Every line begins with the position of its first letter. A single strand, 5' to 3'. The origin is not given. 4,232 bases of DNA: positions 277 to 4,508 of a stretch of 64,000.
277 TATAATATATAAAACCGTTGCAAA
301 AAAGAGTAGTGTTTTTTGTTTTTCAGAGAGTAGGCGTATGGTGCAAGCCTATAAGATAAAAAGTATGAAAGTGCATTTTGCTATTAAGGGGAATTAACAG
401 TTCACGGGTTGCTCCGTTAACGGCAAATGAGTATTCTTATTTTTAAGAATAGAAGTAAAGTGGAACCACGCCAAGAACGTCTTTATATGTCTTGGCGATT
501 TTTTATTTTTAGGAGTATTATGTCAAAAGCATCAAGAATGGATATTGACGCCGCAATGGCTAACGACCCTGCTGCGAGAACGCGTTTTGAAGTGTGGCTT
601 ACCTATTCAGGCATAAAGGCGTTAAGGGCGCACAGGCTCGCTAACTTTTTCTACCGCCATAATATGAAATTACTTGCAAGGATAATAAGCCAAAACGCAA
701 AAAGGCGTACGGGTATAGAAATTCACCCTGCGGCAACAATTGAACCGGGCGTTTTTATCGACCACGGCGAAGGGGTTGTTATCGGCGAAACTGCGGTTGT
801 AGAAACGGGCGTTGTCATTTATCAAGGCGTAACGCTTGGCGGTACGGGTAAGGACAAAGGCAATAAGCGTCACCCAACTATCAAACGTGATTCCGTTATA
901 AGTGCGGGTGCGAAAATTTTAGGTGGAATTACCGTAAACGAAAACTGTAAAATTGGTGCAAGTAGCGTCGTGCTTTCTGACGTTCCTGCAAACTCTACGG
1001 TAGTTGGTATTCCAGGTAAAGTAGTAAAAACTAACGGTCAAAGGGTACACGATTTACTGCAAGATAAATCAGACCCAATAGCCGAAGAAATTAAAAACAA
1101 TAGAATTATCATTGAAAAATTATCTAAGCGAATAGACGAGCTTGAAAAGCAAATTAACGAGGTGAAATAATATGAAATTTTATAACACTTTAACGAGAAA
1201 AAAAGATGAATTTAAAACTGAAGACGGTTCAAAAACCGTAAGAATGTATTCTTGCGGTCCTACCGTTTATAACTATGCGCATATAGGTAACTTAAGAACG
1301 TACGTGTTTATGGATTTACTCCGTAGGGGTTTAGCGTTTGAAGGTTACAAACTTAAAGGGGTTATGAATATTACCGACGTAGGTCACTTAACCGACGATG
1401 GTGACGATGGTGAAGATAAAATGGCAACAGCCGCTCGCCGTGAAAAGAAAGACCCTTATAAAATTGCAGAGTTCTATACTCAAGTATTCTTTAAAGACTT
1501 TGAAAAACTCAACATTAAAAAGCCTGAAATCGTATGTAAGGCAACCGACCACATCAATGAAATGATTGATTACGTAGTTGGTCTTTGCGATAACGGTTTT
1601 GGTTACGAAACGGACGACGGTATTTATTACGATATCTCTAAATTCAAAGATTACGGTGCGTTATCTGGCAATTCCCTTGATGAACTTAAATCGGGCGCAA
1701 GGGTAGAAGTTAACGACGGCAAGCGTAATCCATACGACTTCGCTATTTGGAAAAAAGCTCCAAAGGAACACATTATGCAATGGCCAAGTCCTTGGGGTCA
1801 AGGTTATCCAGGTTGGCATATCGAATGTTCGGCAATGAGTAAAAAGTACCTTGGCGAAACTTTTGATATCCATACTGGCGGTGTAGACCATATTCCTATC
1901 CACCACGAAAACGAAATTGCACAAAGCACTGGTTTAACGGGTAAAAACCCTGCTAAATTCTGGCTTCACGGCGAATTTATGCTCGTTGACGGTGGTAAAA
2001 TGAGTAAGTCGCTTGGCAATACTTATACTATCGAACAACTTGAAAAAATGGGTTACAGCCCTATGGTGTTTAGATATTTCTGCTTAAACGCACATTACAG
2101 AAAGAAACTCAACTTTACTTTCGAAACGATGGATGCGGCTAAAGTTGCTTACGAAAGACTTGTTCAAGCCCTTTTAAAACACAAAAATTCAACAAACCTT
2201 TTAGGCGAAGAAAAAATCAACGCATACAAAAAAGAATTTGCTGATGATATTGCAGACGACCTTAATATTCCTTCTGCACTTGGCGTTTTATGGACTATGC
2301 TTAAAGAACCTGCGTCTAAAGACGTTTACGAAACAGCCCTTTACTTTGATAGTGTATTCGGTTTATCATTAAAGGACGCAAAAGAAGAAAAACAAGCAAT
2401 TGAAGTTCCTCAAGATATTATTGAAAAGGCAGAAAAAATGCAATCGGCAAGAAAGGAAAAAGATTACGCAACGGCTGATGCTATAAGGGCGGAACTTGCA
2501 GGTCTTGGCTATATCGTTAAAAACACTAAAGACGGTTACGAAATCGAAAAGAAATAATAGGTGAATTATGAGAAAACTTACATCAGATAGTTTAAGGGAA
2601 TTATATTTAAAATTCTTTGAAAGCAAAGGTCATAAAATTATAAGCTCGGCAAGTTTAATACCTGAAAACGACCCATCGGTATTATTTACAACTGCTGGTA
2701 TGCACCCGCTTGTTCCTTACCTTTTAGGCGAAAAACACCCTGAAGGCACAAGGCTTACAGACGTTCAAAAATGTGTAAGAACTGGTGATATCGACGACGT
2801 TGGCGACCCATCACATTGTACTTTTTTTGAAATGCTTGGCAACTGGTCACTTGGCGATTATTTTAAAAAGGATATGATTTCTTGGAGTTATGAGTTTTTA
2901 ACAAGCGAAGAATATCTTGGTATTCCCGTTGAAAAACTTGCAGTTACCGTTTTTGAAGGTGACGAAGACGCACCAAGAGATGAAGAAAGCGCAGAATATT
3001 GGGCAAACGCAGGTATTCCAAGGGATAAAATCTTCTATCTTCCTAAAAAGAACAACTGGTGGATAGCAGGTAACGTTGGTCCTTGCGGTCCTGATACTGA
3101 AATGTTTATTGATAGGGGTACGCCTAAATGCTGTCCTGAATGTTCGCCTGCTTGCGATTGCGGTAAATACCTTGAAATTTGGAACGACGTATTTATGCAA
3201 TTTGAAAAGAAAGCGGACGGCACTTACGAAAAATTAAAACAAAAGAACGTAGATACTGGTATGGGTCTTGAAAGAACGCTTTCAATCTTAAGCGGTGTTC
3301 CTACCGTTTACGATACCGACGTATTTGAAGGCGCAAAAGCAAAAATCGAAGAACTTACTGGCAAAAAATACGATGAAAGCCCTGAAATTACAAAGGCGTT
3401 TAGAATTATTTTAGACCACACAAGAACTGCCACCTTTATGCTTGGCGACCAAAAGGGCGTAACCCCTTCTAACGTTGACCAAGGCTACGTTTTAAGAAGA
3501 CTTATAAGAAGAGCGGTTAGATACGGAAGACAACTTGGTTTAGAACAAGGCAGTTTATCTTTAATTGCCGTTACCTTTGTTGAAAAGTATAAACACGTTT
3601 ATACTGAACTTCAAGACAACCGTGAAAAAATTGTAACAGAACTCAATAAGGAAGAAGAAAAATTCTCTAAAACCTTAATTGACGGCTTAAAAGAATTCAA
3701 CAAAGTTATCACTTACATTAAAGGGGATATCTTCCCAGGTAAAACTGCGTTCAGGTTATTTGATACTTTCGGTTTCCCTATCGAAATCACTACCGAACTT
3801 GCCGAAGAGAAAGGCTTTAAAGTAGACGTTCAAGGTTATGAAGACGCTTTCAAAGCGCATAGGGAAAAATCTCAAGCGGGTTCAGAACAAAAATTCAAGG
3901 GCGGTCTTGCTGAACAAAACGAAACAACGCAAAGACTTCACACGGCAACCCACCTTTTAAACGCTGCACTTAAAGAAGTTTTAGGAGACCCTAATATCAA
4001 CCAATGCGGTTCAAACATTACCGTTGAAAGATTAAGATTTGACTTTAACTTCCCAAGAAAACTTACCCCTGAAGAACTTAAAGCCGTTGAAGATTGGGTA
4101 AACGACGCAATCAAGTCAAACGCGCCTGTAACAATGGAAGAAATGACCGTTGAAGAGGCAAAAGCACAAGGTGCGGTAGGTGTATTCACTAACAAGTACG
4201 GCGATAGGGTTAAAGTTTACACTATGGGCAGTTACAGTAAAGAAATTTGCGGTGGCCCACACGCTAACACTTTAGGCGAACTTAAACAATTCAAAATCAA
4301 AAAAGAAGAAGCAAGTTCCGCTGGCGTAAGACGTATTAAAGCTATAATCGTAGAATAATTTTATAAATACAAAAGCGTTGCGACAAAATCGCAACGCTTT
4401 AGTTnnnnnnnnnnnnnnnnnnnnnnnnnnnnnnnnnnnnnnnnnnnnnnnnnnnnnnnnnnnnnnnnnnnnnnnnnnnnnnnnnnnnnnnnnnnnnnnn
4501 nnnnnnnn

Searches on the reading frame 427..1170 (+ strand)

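Call 70: search_protein_families(library=pfam, proteins=[window:427-1170:+], max_evalue=0.00001)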
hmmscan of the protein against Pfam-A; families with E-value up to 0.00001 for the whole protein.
window:427-1170:+ (247 aa): 1 family
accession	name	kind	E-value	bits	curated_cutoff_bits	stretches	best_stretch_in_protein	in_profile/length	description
PF00132.30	Hexapep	-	2.5e-10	40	27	1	149-182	1-34/36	Bacterial transferase hexapeptide (six repeats)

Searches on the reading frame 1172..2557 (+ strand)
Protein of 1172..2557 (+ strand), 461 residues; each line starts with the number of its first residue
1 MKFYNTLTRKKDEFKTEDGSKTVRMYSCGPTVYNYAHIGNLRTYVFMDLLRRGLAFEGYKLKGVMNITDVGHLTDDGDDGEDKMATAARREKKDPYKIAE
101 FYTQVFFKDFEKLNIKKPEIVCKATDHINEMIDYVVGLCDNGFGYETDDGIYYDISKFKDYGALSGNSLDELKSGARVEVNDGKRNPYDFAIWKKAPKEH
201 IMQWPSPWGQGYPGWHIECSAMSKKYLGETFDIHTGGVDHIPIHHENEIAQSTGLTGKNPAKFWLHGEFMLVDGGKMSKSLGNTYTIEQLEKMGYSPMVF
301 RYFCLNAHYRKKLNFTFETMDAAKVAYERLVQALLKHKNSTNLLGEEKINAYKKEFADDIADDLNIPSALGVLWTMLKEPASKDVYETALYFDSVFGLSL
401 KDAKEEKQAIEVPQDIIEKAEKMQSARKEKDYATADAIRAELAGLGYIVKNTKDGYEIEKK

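Call 70: search_protein_families(library=pfam, proteins=[window:1172-2557:+], max_evalue=0.00001)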
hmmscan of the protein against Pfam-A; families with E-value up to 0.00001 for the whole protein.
window:1172-2557:+ (461 aa): 3 families
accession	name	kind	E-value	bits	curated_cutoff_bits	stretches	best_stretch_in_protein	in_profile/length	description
PF01406.26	tRNA-synt_1e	-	2.1e-100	336.5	27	1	20-324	7-300/301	tRNA synthetases class I (C) catalytic domain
PF09334.17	tRNA-synt_1g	-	2.6e-09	36.8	20.1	0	267-333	318-382/391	tRNA synthetases class I (M)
PF01921.24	tRNA-synt_1f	-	1.9e-08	34.1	27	1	232-339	236-344/360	tRNA synthetases class I (K)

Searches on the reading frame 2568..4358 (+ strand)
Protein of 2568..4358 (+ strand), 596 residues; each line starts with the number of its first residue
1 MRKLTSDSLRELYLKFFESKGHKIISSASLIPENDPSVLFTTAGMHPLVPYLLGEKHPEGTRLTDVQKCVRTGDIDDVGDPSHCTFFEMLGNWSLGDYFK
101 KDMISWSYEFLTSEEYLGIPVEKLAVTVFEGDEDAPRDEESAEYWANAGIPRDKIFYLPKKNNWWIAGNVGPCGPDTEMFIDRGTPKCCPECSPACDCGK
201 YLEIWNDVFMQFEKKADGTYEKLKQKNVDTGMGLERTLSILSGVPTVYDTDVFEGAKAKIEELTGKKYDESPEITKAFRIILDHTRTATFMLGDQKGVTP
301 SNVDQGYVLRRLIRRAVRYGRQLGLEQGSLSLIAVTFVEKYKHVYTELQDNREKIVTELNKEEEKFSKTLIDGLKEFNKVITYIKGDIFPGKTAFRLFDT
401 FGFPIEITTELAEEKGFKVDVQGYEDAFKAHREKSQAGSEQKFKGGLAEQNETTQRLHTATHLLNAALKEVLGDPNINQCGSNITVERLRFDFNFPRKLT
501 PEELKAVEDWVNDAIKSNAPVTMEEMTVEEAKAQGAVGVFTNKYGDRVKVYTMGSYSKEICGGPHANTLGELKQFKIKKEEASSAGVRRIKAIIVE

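Call 70: search_protein_families(library=pfam, proteins=[window:2568-4358:+], max_evalue=0.00001)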
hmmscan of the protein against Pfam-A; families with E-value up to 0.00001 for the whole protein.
window:2568-4358:+ (596 aa): 2 families
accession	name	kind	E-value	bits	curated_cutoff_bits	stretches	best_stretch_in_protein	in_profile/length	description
PF01411.24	tRNA-synt_2c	-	2.5e-144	482.3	30.3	1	9-462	2-453/552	tRNA synthetases class II (A)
PF07973.19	tRNA_SAD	-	7.4e-13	48.7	24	1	548-590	1-43/44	Threonyl and Alanyl tRNA synthetase second additional domain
